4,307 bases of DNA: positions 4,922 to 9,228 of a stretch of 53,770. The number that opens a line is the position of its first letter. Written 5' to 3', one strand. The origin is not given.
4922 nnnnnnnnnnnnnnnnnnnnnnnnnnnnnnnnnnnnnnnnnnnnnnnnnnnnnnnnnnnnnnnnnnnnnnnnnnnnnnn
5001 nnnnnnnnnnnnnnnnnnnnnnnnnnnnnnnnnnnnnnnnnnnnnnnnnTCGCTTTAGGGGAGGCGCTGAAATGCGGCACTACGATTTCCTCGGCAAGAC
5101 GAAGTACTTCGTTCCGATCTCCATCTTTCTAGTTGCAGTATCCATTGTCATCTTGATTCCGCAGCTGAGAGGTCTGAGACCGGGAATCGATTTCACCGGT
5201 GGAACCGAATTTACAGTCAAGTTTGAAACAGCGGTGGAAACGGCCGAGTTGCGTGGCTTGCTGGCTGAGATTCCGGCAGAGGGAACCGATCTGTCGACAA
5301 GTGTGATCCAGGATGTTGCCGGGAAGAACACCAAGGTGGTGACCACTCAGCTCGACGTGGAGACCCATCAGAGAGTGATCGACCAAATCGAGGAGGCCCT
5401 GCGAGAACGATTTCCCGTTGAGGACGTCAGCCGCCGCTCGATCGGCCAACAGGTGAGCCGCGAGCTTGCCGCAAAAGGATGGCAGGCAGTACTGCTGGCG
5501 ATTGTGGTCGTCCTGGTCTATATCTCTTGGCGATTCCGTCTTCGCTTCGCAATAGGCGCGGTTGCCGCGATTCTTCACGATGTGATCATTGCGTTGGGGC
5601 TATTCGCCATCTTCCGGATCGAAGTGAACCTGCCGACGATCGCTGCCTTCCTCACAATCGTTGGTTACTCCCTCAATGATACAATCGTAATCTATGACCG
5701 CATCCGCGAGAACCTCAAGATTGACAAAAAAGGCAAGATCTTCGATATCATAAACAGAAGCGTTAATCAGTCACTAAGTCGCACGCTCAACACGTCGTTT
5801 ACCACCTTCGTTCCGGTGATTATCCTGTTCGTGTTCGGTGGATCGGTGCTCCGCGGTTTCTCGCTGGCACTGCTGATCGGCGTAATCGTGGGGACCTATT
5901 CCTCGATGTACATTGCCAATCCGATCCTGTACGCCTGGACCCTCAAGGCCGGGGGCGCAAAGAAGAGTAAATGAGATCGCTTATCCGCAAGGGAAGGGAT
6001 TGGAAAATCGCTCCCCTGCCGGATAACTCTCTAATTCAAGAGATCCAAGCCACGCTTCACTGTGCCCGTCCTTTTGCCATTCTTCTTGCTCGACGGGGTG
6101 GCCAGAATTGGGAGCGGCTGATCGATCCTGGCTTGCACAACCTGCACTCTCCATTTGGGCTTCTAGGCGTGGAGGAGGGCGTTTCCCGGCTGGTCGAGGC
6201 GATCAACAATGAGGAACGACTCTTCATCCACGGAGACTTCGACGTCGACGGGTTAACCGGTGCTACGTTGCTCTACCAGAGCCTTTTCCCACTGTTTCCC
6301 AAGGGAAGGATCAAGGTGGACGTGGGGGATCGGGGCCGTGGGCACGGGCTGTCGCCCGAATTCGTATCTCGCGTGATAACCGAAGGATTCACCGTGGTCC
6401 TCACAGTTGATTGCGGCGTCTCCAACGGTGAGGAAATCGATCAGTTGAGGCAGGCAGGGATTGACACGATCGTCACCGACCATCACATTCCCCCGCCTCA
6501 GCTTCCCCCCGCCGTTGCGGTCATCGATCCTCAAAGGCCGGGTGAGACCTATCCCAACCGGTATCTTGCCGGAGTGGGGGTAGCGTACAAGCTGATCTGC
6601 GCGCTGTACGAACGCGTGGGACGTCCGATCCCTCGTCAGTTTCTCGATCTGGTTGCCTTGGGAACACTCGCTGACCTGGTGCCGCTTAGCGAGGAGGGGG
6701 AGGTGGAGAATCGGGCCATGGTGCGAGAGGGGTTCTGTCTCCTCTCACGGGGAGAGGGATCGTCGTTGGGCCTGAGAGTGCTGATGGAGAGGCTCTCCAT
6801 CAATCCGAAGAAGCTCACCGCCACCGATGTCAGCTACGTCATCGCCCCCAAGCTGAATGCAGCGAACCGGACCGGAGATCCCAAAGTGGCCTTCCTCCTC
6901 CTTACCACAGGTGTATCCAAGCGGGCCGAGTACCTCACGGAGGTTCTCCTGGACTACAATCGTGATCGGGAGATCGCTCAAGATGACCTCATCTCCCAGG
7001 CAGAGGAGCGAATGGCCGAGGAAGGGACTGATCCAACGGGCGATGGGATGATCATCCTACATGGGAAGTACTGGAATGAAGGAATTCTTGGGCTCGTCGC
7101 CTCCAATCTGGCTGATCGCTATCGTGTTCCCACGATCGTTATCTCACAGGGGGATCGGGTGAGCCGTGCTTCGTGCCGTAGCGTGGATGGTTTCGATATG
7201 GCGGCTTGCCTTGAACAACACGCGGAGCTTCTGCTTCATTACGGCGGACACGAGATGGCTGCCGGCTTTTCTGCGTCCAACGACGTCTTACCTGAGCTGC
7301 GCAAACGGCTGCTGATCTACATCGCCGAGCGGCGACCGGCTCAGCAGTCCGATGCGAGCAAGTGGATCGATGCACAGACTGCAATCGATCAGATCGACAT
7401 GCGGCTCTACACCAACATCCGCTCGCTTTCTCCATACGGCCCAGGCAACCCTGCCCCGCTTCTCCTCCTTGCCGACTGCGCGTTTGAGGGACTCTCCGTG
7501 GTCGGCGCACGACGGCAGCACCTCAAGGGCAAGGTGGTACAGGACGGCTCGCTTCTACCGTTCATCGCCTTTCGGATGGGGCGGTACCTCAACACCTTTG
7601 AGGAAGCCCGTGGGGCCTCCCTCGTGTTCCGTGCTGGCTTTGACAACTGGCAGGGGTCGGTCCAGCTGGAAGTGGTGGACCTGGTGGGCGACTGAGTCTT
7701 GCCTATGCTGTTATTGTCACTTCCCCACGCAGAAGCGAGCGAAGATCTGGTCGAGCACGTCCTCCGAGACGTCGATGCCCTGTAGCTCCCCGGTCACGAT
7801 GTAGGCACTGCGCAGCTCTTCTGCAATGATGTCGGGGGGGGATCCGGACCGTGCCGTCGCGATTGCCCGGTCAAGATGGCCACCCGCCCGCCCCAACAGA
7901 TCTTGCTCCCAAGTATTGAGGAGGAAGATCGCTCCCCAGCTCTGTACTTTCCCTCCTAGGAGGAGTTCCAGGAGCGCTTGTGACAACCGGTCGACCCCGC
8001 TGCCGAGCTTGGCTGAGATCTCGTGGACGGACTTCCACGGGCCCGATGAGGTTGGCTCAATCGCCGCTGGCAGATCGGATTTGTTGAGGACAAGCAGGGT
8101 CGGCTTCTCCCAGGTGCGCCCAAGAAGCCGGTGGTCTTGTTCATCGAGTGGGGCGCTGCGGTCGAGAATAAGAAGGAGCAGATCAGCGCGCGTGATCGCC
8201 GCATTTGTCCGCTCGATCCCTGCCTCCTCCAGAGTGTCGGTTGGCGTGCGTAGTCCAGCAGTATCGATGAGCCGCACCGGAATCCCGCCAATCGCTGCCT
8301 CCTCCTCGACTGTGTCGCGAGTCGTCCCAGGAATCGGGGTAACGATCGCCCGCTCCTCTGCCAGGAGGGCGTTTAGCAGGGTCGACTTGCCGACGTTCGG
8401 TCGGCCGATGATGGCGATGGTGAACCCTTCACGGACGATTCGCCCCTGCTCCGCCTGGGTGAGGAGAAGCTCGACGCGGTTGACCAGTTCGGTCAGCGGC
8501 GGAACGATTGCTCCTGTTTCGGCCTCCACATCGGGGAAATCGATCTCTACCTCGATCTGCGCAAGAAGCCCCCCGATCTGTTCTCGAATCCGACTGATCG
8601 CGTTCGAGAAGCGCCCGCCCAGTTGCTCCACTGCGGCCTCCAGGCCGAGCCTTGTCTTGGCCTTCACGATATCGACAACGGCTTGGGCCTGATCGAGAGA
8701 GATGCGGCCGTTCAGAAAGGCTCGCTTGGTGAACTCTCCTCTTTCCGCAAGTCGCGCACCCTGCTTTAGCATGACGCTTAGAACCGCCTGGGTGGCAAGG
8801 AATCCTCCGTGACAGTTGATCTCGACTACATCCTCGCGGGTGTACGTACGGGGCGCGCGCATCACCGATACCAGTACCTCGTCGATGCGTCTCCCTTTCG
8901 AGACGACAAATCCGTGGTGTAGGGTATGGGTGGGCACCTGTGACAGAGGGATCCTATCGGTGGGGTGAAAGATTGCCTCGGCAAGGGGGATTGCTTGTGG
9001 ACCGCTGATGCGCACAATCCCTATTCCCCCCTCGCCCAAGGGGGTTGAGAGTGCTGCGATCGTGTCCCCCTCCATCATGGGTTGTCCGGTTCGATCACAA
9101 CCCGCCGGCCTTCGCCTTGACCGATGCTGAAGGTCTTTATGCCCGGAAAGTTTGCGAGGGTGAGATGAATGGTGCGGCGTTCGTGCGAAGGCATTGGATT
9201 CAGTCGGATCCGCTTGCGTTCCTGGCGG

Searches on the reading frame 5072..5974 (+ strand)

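Call 32: search_protein_families(library=pfam, proteins=[window:5072-5974:+], max_evalue=0.01)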
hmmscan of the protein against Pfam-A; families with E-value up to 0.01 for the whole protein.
window:5072-5974:+ (300 aa): 3 families
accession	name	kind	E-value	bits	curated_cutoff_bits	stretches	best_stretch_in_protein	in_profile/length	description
PF02355.23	SecD_SecF_C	-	5.9e-68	228.5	20.5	1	108-290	4-187/189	Protein export membrane protein SecD/SecF, C-terminal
PF07549.19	Sec_GG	-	9.3e-09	35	20.3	1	33-55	6-28/28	SecD/SecF GG Motif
PF00873.25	ACR_tran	-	1.1e-07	30.4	28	1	77-298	282-497/1021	AcrB/AcrD/AcrF family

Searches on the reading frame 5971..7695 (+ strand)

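Call 32: search_protein_families(library=pfam, proteins=[window:5971-7695:+], max_evalue=0.01)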
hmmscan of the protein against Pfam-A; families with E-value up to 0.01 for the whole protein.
window:5971-7695:+ (574 aa): 3 families
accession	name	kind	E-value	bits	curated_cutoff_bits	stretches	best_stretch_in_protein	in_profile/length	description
PF01368.27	DHH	-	3.2e-21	76.3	28.1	1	84-232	2-125/125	DHH family, N-terminal domain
PF17768.7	RecJ_OB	-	1.7e-20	73.5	27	1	466-568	1-103/107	RecJ OB domain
PF02272.25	DHHA1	-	2.8e-11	44.2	25.9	1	360-448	4-97/102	DHHA1 domain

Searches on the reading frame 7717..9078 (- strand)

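Call 32: search_protein_families(library=pfam, proteins=[window:7717-9078:-], max_evalue=0.01)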
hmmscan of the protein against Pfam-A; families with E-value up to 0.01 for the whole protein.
window:7717-9078:- (453 aa): 11 families
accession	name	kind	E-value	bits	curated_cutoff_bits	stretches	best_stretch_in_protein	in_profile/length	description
PF12631.12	MnmE_helical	-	5.7e-45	154.5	40.1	1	128-450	1-211/211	MnmE helical domain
PF10396.14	TrmE_N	-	5.9e-42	143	29.8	1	6-125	1-117/117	GTP-binding protein TrmE N-terminus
PF01926.29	MMR_HSR1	-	8.9e-29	100.3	21.9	1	220-333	1-113/113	50S ribosome-binding GTPase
PF02421.24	FeoB_N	-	7.9e-09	35.7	27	1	220-335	2-116/156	Ferrous iron transport protein B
PF00350.29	Dynamin_N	-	4.8e-06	27.1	27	1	221-254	1-34/168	Dynamin family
PF00009.33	GTP_EFTU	-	0.0012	18.9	26.5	0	220-337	5-134/188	Elongation factor Tu GTP binding domain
PF17782.7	DprA_WH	-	0.0041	17.6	22.9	0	350-380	27-57/61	DprA winged helix domain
PF02492.25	cobW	-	0.0064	16.5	20.7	0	270-337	88-156/180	CobW/HypB/UreG, nucleotide-binding domain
PF00005.33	ABC_tran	-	0.0065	17.5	25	0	215-244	8-37/137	ABC transporter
PF03193.22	RsgA_GTPase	-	0.0066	16.7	30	0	219-250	107-138/174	RsgA GTPase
PF13555.12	AAA_29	-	0.0098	16.1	27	0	210-239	15-43/61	P-loop containing region of AAA domain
